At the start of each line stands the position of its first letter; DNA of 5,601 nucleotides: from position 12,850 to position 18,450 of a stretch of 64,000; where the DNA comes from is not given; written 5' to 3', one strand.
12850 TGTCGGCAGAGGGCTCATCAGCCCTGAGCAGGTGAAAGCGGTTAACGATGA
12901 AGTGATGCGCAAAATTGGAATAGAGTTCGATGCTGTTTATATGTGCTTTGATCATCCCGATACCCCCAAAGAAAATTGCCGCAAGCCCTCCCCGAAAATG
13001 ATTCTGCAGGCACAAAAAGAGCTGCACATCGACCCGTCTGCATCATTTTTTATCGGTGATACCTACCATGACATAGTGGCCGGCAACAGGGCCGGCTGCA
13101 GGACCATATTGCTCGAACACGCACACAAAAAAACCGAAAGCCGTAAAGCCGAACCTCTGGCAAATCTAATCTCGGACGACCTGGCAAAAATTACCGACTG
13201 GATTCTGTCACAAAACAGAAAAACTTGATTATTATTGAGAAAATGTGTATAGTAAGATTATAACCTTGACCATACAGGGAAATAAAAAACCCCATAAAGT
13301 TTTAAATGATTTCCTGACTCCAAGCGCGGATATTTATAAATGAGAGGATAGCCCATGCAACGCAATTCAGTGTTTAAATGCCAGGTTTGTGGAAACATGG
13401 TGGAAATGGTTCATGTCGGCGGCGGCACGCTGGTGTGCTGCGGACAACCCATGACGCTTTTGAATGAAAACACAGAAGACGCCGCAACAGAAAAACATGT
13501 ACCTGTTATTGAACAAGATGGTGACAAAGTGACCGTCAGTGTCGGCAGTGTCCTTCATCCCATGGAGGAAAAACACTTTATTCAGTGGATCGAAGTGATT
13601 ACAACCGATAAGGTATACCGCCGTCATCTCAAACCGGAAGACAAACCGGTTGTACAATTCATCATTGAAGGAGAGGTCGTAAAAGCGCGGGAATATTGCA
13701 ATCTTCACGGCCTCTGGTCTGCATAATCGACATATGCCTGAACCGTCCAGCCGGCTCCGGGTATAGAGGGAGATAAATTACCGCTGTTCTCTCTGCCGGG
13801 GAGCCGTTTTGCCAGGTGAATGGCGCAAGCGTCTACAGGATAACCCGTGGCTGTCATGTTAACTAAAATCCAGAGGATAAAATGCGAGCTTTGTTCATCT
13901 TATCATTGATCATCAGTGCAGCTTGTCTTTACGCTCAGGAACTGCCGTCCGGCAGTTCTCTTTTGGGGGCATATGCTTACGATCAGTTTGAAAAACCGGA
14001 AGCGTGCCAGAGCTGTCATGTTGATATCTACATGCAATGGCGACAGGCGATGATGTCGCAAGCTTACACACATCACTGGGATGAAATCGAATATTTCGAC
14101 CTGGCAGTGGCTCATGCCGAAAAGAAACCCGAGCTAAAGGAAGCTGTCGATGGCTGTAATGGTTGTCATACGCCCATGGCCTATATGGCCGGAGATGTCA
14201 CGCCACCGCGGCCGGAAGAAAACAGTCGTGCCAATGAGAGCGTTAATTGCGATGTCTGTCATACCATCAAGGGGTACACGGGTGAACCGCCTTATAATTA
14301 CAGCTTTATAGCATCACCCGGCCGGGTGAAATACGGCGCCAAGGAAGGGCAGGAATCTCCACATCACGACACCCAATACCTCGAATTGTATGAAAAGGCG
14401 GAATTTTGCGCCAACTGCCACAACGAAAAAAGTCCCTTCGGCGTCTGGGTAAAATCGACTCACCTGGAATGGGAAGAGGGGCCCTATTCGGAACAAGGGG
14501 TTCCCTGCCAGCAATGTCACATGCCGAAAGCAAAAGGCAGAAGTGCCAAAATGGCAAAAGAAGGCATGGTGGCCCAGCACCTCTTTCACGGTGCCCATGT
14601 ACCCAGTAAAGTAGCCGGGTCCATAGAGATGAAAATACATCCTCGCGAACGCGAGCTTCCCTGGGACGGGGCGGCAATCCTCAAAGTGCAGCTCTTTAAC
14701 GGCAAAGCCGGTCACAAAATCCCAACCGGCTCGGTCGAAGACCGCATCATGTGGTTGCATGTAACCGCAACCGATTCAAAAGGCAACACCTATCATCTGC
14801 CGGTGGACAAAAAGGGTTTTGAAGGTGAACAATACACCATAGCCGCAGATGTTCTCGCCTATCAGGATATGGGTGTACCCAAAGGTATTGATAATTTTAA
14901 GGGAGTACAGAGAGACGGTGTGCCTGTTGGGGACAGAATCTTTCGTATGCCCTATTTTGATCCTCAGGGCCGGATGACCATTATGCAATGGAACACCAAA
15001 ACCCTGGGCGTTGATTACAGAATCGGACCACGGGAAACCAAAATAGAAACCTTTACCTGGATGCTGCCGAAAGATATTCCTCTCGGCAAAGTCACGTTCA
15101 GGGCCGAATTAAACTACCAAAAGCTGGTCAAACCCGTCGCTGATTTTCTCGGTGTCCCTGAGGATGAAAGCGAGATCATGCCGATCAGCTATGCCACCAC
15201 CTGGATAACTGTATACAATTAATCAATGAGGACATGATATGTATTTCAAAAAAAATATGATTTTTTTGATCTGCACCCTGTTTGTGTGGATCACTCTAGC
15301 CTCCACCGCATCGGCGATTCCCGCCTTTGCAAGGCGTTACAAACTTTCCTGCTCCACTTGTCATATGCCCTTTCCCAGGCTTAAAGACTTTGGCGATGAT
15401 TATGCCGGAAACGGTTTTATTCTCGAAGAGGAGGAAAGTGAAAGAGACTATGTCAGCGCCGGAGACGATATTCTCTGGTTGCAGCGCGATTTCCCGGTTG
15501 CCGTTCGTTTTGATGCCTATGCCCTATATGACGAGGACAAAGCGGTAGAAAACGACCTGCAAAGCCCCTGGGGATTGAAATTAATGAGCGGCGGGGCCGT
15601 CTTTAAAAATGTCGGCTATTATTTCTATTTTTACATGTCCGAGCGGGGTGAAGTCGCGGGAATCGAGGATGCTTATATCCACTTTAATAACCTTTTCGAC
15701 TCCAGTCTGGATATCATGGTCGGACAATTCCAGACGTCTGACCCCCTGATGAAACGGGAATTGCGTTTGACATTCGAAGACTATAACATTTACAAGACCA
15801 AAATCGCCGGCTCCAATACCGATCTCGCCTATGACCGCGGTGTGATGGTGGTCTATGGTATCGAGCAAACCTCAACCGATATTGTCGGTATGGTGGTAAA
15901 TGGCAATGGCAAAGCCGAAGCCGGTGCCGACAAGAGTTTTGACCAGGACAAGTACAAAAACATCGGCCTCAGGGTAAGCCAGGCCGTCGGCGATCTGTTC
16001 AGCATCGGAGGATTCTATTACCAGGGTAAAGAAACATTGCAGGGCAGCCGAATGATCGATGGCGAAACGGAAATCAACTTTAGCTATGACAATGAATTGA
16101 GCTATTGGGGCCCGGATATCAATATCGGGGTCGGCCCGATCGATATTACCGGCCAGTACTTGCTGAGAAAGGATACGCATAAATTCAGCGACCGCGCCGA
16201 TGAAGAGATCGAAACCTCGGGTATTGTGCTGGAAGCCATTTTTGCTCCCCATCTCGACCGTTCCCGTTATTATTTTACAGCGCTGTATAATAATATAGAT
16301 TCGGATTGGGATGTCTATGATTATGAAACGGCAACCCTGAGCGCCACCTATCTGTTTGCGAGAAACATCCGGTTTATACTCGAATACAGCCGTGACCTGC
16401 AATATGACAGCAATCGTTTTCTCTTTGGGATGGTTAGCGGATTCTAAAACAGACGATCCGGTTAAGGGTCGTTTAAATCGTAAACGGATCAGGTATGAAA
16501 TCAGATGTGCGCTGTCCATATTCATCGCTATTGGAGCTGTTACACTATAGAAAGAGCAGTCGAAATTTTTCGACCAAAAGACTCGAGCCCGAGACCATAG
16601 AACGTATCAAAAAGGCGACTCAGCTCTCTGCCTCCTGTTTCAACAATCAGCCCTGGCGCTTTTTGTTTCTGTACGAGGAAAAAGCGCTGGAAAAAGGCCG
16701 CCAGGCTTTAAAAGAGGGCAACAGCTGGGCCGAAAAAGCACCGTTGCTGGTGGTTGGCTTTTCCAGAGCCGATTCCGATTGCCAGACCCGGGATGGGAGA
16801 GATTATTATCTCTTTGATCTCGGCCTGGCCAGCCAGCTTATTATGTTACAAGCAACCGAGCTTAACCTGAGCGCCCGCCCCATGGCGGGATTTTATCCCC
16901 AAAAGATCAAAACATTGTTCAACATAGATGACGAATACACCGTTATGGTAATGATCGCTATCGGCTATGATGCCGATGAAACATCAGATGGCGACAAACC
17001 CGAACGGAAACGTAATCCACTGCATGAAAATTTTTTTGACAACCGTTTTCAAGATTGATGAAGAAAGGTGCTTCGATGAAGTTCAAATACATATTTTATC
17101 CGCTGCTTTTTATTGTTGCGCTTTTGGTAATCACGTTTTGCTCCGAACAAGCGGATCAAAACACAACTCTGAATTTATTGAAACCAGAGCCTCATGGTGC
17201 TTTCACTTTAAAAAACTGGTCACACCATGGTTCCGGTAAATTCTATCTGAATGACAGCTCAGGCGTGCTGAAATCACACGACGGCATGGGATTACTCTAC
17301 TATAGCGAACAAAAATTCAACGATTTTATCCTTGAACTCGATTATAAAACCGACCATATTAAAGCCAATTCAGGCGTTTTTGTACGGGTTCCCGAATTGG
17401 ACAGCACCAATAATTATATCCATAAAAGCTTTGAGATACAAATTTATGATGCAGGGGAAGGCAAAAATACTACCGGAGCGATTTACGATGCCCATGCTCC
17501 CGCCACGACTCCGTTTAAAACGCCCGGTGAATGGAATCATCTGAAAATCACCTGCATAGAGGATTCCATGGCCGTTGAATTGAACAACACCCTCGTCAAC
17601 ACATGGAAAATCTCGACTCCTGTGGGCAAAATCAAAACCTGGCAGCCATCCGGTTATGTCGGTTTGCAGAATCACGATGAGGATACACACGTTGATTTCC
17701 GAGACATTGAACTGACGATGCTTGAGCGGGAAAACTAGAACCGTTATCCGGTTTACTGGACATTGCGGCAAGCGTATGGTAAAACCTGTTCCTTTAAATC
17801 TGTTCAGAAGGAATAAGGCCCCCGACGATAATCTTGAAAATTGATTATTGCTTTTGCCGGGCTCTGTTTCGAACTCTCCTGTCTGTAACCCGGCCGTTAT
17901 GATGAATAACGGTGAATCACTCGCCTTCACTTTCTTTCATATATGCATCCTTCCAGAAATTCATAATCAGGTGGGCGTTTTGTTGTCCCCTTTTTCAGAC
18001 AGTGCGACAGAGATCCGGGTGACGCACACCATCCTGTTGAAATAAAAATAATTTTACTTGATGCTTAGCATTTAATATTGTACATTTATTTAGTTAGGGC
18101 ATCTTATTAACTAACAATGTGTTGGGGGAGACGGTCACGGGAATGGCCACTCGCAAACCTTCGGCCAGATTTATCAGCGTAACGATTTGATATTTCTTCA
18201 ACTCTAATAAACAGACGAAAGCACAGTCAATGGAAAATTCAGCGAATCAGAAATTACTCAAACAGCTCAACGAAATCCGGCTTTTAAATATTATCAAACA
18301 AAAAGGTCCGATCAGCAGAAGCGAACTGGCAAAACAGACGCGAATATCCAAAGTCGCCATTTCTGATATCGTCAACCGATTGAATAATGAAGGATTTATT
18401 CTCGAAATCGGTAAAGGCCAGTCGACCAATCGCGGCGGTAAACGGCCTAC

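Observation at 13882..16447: Operon of a pentaheme periplasmic cytochrome and a Cyc2-like fused cytochrome-porin: a candidate outer-membrane electron conduit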

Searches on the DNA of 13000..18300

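Call 86: search_rna_families(source=window, start=13000, end=18300, threshold=evalue, max_evalue=1)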
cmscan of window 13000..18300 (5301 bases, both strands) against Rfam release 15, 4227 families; matches with E-value up to 1: 1.
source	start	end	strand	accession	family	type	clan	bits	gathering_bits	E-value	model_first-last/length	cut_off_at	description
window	13079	13116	-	RF01804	Lambda_thermo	Cis-reg; thermoregulator;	-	19.2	50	0.93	12-49/59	no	Lambda phage CIII thermoregulator element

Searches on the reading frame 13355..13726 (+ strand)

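Call 3: search_protein_families(library=pfam, proteins=[window:13355-13726:+], max_evalue=0.1)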
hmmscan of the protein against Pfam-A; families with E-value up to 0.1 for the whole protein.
window:13355-13726:+ (123 aa): 3 families
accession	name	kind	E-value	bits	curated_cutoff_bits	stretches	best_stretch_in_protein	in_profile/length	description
PF01880.24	Desulfoferrodox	-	1.9e-22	80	22.2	1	41-122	2-96/98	Desulfoferrodoxin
PF06397.17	Desulfoferrod_N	-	5.9e-17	61.5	23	1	3-36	3-36/36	Desulfoferrodoxin, N-terminal domain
PF24458.1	DUF7573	-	0.059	13.8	30.2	0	8-28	13-33/39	Domain of unknown function (DUF7573)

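Call 4: search_protein_families(library=ncbifam, proteins=[window:13355-13726:+], max_evalue=0.1)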
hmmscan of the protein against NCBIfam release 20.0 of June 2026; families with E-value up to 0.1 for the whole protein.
window:13355-13726:+ (123 aa): 3 families
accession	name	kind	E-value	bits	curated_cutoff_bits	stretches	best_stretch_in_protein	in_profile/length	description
TIGR00320.1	dfx_rbo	equivalog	1.5e-55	186.8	146.9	1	3-122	4-123/125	desulfoferrodoxin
TIGR00332.1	neela_ferrous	domain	4.5e-23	81.7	61.9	1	40-122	2-99/107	desulfoferrodoxin ferrous iron-binding domain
TIGR00319.1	desulf_FeS4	domain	3.6e-15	55.3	36.05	1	3-33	4-34/34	desulfoferrodoxin FeS4 iron-binding domain-containing protein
